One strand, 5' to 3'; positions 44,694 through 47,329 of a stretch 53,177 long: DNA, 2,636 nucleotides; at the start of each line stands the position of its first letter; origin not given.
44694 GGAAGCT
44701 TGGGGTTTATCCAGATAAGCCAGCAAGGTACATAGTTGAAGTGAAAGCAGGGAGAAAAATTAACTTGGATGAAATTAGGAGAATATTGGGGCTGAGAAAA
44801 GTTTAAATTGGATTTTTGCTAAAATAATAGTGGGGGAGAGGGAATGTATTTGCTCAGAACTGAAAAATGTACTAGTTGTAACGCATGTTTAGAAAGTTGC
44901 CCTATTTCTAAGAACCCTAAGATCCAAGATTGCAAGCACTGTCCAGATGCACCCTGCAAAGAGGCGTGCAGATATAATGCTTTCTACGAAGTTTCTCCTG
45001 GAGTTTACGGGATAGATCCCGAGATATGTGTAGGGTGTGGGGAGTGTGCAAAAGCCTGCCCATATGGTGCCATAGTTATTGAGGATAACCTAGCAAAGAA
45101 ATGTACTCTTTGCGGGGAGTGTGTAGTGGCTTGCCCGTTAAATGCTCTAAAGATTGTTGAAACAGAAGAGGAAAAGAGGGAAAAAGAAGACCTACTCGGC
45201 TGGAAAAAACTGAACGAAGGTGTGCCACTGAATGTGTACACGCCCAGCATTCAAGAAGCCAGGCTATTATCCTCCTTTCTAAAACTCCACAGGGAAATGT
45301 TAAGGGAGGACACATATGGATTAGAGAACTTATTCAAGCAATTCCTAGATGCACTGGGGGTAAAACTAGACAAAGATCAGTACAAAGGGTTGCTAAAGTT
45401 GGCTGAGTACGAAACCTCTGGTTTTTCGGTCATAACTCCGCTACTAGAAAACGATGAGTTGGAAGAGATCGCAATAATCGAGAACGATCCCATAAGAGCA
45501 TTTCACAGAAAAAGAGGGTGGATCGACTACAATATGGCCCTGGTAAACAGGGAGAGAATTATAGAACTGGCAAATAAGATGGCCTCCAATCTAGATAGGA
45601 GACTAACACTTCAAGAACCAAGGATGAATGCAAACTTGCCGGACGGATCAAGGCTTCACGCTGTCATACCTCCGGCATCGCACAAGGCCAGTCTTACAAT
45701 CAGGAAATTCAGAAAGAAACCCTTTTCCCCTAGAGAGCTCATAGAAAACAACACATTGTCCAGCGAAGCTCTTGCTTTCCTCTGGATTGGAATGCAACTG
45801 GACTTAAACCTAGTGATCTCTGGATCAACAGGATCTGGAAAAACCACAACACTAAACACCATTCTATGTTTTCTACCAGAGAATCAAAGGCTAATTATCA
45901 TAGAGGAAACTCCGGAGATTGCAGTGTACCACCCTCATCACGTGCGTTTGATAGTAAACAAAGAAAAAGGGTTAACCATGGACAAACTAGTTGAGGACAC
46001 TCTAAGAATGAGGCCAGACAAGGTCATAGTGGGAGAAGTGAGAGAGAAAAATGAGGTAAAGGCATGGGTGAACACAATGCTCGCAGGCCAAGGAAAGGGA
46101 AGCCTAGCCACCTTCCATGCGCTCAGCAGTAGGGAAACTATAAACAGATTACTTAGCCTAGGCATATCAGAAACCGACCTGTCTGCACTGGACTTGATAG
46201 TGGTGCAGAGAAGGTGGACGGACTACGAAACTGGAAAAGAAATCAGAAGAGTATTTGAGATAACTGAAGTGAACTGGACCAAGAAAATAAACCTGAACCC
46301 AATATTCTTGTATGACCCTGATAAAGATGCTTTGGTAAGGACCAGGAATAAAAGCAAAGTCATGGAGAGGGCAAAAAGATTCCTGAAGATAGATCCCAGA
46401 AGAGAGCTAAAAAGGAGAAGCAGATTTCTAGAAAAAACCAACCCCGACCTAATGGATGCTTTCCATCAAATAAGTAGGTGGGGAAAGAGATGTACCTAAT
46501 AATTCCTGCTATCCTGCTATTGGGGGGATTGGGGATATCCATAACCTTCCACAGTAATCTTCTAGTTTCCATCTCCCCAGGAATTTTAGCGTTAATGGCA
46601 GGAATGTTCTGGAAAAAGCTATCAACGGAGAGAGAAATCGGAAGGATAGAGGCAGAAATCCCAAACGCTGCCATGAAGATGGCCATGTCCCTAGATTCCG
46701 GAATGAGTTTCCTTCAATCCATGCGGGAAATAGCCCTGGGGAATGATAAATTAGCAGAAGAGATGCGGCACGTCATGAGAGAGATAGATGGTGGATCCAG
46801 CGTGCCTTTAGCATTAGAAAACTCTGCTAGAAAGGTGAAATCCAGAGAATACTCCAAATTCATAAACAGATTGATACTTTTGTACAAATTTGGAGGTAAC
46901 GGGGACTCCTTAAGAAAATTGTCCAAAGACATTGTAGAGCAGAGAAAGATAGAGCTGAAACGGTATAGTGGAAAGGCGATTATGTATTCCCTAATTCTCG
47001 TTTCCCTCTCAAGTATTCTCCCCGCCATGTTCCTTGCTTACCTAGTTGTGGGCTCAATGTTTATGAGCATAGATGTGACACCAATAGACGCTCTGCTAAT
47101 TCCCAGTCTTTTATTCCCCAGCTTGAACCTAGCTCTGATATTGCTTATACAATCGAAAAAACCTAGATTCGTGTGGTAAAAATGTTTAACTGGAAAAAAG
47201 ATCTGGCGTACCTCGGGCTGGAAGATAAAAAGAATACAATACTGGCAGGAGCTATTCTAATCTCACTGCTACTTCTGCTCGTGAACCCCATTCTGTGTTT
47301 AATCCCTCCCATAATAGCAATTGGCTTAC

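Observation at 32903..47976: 15-kb translationally coupled type IV filament supercluster: two ATPase + split-platform modules bracket five pilin-like genes and a 1440-aa secreted protein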

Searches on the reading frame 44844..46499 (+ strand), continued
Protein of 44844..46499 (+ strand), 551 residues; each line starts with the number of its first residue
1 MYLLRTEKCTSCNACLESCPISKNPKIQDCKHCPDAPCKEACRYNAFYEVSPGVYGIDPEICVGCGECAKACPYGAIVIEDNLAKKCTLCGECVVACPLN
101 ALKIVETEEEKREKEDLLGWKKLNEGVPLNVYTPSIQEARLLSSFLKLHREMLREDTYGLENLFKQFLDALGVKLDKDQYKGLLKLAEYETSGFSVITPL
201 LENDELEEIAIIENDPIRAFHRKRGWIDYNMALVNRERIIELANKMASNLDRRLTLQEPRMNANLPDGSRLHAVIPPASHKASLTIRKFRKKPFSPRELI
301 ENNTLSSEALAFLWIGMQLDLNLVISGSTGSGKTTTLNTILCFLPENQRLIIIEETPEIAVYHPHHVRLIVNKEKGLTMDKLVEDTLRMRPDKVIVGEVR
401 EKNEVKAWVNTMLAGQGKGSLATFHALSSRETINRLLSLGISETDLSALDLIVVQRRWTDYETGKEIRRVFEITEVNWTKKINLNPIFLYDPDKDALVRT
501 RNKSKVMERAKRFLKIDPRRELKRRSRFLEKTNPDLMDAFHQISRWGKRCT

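Call 27: find_encoding_contigs(protein=P0022, flank=10000, max_places=1)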
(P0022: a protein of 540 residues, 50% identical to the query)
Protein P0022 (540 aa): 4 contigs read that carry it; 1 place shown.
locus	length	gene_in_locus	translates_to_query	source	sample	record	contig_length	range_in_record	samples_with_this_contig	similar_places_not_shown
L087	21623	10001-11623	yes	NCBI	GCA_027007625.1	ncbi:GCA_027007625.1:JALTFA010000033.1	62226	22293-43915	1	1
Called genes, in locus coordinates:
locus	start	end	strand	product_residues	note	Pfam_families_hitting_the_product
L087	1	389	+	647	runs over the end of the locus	PF00437:T2SSE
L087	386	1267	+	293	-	PF00482:T2SSF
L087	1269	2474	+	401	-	PF00482:T2SSF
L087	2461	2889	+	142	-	-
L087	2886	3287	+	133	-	-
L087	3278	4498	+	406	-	-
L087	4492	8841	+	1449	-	PF07622:DUF1583 (faint), PF13385:Laminin_G_3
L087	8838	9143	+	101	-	PF02643:DUF192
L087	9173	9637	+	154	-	PF01850:PIN (weak)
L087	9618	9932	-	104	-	-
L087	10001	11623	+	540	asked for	PF12797:Fer4_2 (faint), PF12838:Fer4_7 (weak), PF13187:Fer4_9 (weak), PF13247:Fer4_11, PF25160:LdpA_Fe-S-bd (weak), PF00037:Fer4, PF12837:Fer4_6 (weak), PF00437:T2SSE, +4 more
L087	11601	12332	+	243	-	PF00482:T2SSF (weak)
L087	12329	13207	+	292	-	PF00482:T2SSF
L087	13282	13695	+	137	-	-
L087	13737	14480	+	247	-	PF09754:PAC2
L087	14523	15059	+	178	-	PF01613:Flavin_Reduct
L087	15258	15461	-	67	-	-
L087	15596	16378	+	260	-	-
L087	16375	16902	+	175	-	-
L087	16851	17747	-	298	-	PF01916:DS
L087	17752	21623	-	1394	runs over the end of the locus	-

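Call 41: search_solved_structures(query=window:44844-46499:+, max_evalue=0.00001)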
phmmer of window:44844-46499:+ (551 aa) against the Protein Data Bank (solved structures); distinct sequences matched with E-value up to 0.00001: 52.
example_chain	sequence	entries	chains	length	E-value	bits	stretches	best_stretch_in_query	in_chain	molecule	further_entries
2oap_1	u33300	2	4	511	8.2e-47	163.1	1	174-531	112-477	Type II secretion system protein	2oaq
4ii7_A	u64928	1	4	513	2.6e-38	135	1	155-511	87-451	FlaI ATPase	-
8rkd_E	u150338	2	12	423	9.2e-38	133.2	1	188-439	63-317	Pilus assembly ATPase CpaF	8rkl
8rjf_A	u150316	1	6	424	9.3e-38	133.2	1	188-439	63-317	Pilus assembly ATPase CpaF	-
9e24_A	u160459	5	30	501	1.5e-37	132.6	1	188-439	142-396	CpaF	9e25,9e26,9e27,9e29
4ihq_A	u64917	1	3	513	1.8e-37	132.3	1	155-511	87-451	FlaI ATPase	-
2gza_A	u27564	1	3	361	1.2e-23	86.7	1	306-441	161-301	Type IV secretion system protein VirB11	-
6bge_A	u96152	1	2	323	2.5e-23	85.6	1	237-443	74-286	VirB11-like protein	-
1g6o_A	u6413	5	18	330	2.6e-23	85.5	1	237-443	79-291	CAG-ALPHA | virB11 homolog | Cag-alfa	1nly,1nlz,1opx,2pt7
9sw6_G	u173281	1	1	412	5e-17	64.8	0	58-104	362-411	Polyferredoxin protein MvhB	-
5fl3_A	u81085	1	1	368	6e-12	48.1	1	323-438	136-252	PILI RETRACTION PROTEIN PILT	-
9eri_B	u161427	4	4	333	1.5e-11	46.7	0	62-109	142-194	Na(+)-translocating ferredoxin:NAD(+) oxidoreductase complex subunit B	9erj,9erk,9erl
9sfi_O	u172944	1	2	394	1.7e-11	46.6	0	61-114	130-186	Ferredoxin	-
5odc_A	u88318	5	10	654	2.4e-10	42.7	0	48-103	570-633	Heterodisulfide reductase, subunit A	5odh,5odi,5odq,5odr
5zfq_A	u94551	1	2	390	5.2e-10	41.7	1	323-438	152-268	Twitching motility pilus retraction protein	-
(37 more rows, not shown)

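Call 47: find_encoding_contigs(protein=P0010, flank=10000, max_places=1)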
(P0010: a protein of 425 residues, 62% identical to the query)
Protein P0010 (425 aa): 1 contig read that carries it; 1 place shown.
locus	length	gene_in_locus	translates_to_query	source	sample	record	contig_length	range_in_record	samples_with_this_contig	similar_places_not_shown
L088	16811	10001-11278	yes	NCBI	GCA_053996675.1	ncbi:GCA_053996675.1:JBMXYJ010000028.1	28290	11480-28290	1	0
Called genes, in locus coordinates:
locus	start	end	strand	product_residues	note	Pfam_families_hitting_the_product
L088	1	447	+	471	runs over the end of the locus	PF01406:tRNA-synt_1e, PF09334:tRNA-synt_1g, PF00133:tRNA-synt_1, PF09334:tRNA-synt_1g, PF01921:tRNA-synt_1f (weak), PF09190:DALR_2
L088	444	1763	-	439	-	PF02403:Seryl_tRNA_N, PF00587:tRNA-synt_2b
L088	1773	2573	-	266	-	PF01255:Prenyltransf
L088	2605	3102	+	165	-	-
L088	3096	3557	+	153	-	-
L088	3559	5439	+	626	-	PF00437:T2SSE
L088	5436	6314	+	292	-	PF00482:T2SSF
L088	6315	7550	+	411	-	PF00482:T2SSF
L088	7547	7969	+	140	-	PF23958:DUF7287 (weak)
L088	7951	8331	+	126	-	-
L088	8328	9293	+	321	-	-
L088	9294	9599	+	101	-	PF02643:DUF192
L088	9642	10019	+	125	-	PF13247:Fer4_11, PF13187:Fer4_9 (weak), PF12838:Fer4_7 (weak), PF00037:Fer4, PF13237:Fer4_10, PF12797:Fer4_2 (weak), PF12837:Fer4_6, PF13746:Fer4_18 (weak), +6 more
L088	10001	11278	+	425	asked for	PF00437:T2SSE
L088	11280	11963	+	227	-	PF00482:T2SSF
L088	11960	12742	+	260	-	PF00482:T2SSF (weak)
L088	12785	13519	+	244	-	PF09754:PAC2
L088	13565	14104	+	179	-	PF01613:Flavin_Reduct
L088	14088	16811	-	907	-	?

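Call 48: find_encoding_contigs(protein=P0070, flank=10000, max_places=1)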
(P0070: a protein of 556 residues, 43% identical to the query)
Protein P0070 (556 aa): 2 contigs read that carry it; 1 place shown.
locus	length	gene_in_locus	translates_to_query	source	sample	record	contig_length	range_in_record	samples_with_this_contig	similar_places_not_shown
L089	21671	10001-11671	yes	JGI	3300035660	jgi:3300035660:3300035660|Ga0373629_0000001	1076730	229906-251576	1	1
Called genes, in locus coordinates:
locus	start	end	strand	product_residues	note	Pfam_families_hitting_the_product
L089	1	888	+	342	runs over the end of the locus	PF22578:GGR_cat (weak)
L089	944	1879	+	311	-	-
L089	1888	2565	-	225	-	PF01255:Prenyltransf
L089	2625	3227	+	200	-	-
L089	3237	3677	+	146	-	-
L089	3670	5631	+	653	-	PF00437:T2SSE, PF23989:PilB3_C (faint)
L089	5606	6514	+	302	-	PF00482:T2SSF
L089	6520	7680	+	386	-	PF00482:T2SSF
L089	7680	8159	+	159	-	-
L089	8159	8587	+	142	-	-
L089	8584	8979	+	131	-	-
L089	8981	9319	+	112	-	PF02643:DUF192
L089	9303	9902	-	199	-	-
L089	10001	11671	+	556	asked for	PF00037:Fer4 (weak), PF12797:Fer4_2 (faint), PF12837:Fer4_6 (faint), PF12838:Fer4_7 (faint), PF13187:Fer4_9 (faint), PF13237:Fer4_10 (faint), PF00437:T2SSE, PF27713:UCP018868 (weak), +1 more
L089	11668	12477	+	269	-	PF00482:T2SSF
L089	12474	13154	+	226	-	PF00482:T2SSF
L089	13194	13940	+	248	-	PF09754:PAC2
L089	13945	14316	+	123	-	PF04322:DUF473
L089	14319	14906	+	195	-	PF01613:Flavin_Reduct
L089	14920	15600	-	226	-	-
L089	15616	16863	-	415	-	-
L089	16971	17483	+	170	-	-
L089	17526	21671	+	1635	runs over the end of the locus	-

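Call 49: find_encoding_contigs(protein=P0085, flank=10000, max_places=1)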
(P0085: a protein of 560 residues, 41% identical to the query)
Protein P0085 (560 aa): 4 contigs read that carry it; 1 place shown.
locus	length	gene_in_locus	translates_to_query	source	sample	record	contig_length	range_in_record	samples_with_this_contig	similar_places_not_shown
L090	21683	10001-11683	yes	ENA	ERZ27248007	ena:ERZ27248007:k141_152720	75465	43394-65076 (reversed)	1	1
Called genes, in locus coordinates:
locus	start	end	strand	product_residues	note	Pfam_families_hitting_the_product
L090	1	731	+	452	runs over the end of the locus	PF01637:ATPase_2, PF13173:AAA_14, PF03008:DUF234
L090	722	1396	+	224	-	PF02811:PHP, PF13263:PHP_C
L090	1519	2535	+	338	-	PF22578:GGR_cat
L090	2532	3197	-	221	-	PF01255:Prenyltransf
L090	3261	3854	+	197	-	-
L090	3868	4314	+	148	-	-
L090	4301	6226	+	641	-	PF23990:PilB3_N (weak), PF00437:T2SSE, PF23989:PilB3_C (weak)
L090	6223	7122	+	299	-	PF00482:T2SSF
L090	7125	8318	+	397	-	PF00482:T2SSF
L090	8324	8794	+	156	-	-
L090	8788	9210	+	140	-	-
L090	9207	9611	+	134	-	-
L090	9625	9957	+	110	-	PF02643:DUF192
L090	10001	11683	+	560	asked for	PF12837:Fer4_6 (faint), PF12838:Fer4_7 (faint), PF13187:Fer4_9 (faint), PF13237:Fer4_10 (faint), PF25160:LdpA_Fe-S-bd (weak), PF00037:Fer4, PF00437:T2SSE, PF27713:UCP018868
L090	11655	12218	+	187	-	PF00482:T2SSF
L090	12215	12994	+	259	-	PF00482:T2SSF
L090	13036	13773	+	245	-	PF09754:PAC2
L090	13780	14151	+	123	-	PF04322:DUF473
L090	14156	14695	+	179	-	PF01613:Flavin_Reduct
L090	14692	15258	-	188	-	-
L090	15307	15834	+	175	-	-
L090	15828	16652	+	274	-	-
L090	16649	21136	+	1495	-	-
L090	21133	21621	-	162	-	-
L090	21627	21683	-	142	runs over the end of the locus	-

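Call 50: find_encoding_contigs(protein=P0079, flank=10000, max_places=1)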
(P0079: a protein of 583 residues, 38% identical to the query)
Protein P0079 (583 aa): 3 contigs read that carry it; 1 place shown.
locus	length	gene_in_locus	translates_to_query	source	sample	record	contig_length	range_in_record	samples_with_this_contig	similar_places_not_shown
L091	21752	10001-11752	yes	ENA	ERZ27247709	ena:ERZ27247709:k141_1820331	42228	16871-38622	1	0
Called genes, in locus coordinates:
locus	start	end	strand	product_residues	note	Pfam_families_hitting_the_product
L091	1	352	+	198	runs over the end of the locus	-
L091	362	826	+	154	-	-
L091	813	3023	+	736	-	PF00437:T2SSE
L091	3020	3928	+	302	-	PF00482:T2SSF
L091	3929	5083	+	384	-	PF00482:T2SSF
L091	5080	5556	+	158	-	-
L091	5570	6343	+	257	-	-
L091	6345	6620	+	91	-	-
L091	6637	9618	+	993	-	PF01839:FG-GAP (faint), PF13517:FG-GAP_3, PF13385:Laminin_G_3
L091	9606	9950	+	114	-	PF02643:DUF192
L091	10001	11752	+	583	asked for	PF00037:Fer4 (weak), PF12837:Fer4_6 (faint), PF12838:Fer4_7 (faint), PF13187:Fer4_9 (faint), PF13237:Fer4_10 (faint), PF25160:LdpA_Fe-S-bd (faint), PF00437:T2SSE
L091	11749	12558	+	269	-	PF00482:T2SSF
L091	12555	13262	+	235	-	PF00482:T2SSF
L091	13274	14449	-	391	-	PF14321:DUF4382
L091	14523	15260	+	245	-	PF09754:PAC2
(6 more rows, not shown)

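Call 68: find_encoding_contigs(protein=P0056, flank=10000, max_places=1)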
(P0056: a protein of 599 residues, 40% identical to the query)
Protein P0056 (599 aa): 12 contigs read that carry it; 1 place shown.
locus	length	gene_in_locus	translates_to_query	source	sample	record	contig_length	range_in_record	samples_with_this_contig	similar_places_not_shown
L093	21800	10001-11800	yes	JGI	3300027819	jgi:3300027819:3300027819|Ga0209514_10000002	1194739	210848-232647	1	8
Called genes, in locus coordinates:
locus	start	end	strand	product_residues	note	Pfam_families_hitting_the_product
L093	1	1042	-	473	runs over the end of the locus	PF02310:B12-binding, PF04055:Radical_SAM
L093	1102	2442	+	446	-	PF13231:PMT_2 (weak)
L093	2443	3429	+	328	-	PF08241:Methyltransf_11, PF13649:Methyltransf_25, PF13847:Methyltransf_31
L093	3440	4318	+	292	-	PF08003:Methyltransf_9 (weak), PF13489:Methyltransf_23, PF01209:Ubie_methyltran, PF02353:CMAS, PF13649:Methyltransf_25, PF13847:Methyltransf_31, PF08241:Methyltransf_11, PF08242:Methyltransf_12, +1 more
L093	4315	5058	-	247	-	PF00535:Glycos_transf_2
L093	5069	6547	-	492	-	PF01943:Polysacc_synt, PF13440:Polysacc_synt_3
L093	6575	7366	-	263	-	PF01209:Ubie_methyltran (weak), PF03602:Cons_hypoth95 (weak), PF05175:MTS (faint), PF13489:Methyltransf_23, PF13649:Methyltransf_25, PF13847:Methyltransf_31, PF08241:Methyltransf_11, PF08242:Methyltransf_12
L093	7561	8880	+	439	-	-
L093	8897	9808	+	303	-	PF00526:Dicty_CTDC (weak)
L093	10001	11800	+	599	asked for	PF00437:T2SSE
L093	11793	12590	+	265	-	PF00482:T2SSF (weak)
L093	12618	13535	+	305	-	PF00482:T2SSF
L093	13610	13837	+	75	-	-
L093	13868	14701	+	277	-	-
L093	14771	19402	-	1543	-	-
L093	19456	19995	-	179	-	-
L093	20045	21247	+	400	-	-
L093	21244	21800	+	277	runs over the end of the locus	-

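Call 83: predict_structure(alignment_id=A1)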
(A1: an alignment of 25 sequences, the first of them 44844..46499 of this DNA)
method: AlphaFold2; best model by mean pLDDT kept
length: 551 residues; sequences in the alignment: 25
mean_pLDDT: 90.7   pTM: 0.76
mean pLDDT of the five models: 90.7, 90.3, 90.2, 89.3, 83.8
residues with pLDDT >= 90: 373; 70-90: 167; 50-70: 10; < 50: 1
segments of 3 or more residues with pLDDT < 50: none
pLDDT, mean of each block of 10 residues (from residue 1): 87 91 90 83 90 84 92 91 90 89 87 93 92 91 91 71 91 89 95 92 91 96 89 94 90 90 85 94 92 91 95 95 94 94 92 89 92 89 88 93 93 82 96 96 92 94 87 93 96 94 94 93 96 95 81 41
secondary structure, 60 per line:
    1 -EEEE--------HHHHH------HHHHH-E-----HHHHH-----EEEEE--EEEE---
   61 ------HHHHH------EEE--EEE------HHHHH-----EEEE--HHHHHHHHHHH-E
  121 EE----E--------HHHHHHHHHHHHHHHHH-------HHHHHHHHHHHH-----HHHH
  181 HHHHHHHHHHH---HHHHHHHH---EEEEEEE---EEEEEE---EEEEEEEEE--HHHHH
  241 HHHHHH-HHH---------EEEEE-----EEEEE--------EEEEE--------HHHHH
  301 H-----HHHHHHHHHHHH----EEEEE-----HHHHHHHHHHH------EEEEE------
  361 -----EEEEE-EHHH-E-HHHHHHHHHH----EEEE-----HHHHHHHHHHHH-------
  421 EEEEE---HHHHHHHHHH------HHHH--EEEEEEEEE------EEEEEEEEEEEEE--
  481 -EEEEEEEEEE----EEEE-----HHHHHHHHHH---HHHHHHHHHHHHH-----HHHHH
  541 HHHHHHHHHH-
elements in order: E2-5 H14-18 H25-29 H37-41 E47-51 E54-57 H67-71 E78-80 E83-85 H92-96 E102-105 H108-118 E120-122 H136-152 H160-171 H177-191 H195-202 E206-212 E216-221 E225-233 H236-246 E260-264 E270-274 E283-287 H296-301 H307-318 E323-327 H333-343 E350-354 E366-370 H379-388 E393-396 H402-413 E421-425 H429-438 H445-448 E451-459 E466-478 E482-491 E496-499 H505-514 H518-530 H536-550

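Call 86: fold_search(model_id=the predicted structure, library=pdb)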
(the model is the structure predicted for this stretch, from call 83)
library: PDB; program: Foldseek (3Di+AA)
matches with E <= 10: 1472; with E <= 0.001: 166
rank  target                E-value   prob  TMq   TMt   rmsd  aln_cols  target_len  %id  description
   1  2oap_2                4.3e-35  1.00  0.65  0.71   6.7       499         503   26  Crystal structure of the archaeal secretion ATPase GspE in complex with AMP-PNP (released 2007-02-13)
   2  2oap_1                1.4e-33  1.00  0.61  0.67   4.7       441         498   28  Crystal structure of the archaeal secretion ATPase GspE in complex with AMP-PNP (released 2007-02-13)
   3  4ii7_C                1.7e-32  1.00  0.62  0.66   4.7       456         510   27  Archaellum Assembly ATPase FlaI (released 2013-03-06)
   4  4ii7_D                2.2e-32  1.00  0.55  0.59   6.1       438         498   28  Archaellum Assembly ATPase FlaI (released 2013-03-06)
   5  4ihq_A                2.3e-32  1.00  0.57  0.61   8.0       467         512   26  Archaellum Assembly ATPase FlaI bound to ADP (released 2013-03-06)
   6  4ihq_C                6.8e-32  1.00  0.64  0.69   4.1       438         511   27  Archaellum Assembly ATPase FlaI bound to ADP (released 2013-03-06)
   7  4ii7_B                2.2e-30  1.00  0.56  0.60   6.3       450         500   27  Archaellum Assembly ATPase FlaI (released 2013-03-06)
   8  8rkd_A                2.3e-30  1.00  0.56  0.70   5.2       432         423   28  TadA/CpaF with AMPPNP (released 2024-08-14)
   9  4ii7_A                4.3e-30  1.00  0.62  0.67   4.4       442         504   27  Archaellum Assembly ATPase FlaI (released 2013-03-06)
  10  8rjf_A                2.2e-29  1.00  0.56  0.70   6.5       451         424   27  TadA/CpaF with ADP (released 2024-08-14)
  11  9e24_A                1.1e-28  1.00  0.50  0.62   6.7       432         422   27  Closed structure of CpaF without nucleotides (Apo dataset) (released 2025-04-23)
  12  8rkd_B                1.4e-25  1.00  0.56  0.73   5.1       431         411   24  TadA/CpaF with AMPPNP (released 2024-08-14)
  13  3jc8_Ba               2.7e-21  1.00  0.49  0.59   9.5       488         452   16  Architectural model of the type IVa pilus machine in a piliated state (released 2016-03-16)
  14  2pt7_B                2.4e-19  1.00  0.41  0.70   4.6       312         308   25  Crystal structure of Cag VirB11 (HP0525) and an inhibitory protein (HP1451) (released 2007-11-13)
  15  2gza_B                8.3e-19  1.00  0.27  0.45  15.8       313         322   25  Crystal structure of the VirB11 ATPase from the Brucella Suis type IV secretion system in complex with sulphate (released 2006-07-11)
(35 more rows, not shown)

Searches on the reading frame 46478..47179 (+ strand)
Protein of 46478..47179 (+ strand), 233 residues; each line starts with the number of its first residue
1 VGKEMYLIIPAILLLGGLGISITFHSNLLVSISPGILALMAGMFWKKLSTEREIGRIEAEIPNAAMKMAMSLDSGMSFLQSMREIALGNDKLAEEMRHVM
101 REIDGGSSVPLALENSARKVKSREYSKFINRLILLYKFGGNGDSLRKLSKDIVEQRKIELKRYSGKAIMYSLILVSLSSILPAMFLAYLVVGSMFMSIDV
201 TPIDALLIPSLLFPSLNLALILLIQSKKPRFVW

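Call 5: search_protein_families(library=pfam, proteins=[window:46478-47179:+], max_evalue=1)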
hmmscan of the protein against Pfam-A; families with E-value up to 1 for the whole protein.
window:46478-47179:+ (233 aa): 1 family
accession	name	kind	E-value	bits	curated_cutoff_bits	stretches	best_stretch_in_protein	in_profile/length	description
PF00482.28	T2SSF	-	3.6e-13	50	25.2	1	67-190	4-124/125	Type II secretion system (T2SS), protein F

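Call 7: search_protein_families(library=ncbifam, proteins=[window:46478-47179:+], max_evalue=0.1)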
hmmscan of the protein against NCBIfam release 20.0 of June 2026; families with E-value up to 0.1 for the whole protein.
window:46478-47179:+ (233 aa): 0 families
